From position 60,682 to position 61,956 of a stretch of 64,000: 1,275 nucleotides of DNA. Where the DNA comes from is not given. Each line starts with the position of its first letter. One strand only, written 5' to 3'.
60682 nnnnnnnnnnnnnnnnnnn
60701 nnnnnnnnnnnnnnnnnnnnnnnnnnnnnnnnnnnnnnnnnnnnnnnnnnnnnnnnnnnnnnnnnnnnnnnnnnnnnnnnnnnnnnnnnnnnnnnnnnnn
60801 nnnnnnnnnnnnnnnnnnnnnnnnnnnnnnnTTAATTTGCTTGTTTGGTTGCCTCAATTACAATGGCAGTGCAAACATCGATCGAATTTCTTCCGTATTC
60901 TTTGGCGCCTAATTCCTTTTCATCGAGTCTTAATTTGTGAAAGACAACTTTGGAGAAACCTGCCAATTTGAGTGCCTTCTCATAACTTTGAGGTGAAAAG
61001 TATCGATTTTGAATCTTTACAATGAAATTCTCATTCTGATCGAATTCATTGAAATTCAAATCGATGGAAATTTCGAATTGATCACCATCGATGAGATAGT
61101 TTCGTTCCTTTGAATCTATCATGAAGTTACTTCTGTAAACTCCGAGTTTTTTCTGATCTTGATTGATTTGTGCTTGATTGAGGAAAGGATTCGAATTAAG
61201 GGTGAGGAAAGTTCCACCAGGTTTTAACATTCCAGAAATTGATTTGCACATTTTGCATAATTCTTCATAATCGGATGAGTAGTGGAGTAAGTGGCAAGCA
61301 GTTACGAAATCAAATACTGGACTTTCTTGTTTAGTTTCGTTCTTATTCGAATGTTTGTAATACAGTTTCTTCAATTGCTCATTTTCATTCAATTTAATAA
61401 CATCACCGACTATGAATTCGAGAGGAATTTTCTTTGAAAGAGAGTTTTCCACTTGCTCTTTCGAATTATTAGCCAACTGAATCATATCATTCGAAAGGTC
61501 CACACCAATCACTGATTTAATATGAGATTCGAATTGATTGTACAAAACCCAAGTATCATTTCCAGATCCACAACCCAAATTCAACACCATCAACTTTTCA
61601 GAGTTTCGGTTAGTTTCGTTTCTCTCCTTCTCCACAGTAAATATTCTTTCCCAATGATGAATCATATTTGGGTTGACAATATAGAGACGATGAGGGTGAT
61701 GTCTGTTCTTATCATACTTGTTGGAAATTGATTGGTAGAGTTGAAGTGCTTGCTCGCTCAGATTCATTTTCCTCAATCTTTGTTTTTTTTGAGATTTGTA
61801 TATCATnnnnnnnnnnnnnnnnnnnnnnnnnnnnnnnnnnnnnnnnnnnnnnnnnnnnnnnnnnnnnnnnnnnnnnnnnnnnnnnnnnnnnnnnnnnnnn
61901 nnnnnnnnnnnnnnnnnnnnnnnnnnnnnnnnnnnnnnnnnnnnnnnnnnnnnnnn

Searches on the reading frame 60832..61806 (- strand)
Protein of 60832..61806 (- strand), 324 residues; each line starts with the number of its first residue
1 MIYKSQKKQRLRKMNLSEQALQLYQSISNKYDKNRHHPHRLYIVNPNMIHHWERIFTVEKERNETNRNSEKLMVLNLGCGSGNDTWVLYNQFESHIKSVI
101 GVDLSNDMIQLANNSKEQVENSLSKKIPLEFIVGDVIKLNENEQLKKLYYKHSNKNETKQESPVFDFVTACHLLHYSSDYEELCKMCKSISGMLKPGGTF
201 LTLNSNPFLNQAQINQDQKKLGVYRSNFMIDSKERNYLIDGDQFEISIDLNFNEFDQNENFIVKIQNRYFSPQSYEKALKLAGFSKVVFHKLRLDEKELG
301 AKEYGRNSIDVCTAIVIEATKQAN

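Call 34: search_protein_families(library=pfam, proteins=[window:60832-61806:-], max_evalue=0.1)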
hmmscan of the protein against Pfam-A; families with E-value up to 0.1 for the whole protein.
window:60832-61806:- (324 aa): 12 families
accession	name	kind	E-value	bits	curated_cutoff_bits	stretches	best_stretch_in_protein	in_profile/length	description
PF08242.18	Methyltransf_12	-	6.7e-13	49.6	30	1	75-200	1-98/98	Methyltransferase domain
PF13649.12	Methyltransf_25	-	2e-12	48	27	2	74-142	1-61/97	Methyltransferase domain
PF13847.12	Methyltransf_31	-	2.9e-12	46.9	27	1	70-221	3-129/145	Methyltransferase domain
PF08241.18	Methyltransf_11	-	1.1e-11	45.6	21.2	1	75-201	1-94/95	Methyltransferase domain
PF03291.22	mRNA_G-N7_MeTrfase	-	5e-11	42.7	26.6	1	51-236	42-218/315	mRNA (guanine-N(7))-methyltransferase domain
PF13489.12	Methyltransf_23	-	1.2e-10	41.8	27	1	68-285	20-160/164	Methyltransferase domain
PF01739.24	CheR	-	2.8e-05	24.1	27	1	61-201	22-172/195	CheR methyltransferase, SAM binding domain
PF13679.12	Methyltransf_32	-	0.00098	19.5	27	1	58-125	13-80/143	Methyltransferase domain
PF01135.25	PCMT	-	0.002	18.3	20.3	1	72-135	75-132/210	Protein-L-isoaspartate(D-aspartate) O-methyltransferase (PCMT)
PF06034.16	DUF919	-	0.019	15.2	21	1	49-73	24-48/62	Nucleopolyhedrovirus protein of unknown function (DUF919)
PF01746.26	tRNA_m1G_MT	-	0.05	13.8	27.3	0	20-64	9-54/195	tRNA (Guanine-1)-methyltransferase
PF01234.23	NNMT_PNMT_TEMT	-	0.065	12.9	25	0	162-204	156-199/261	NNMT/PNMT/TEMT family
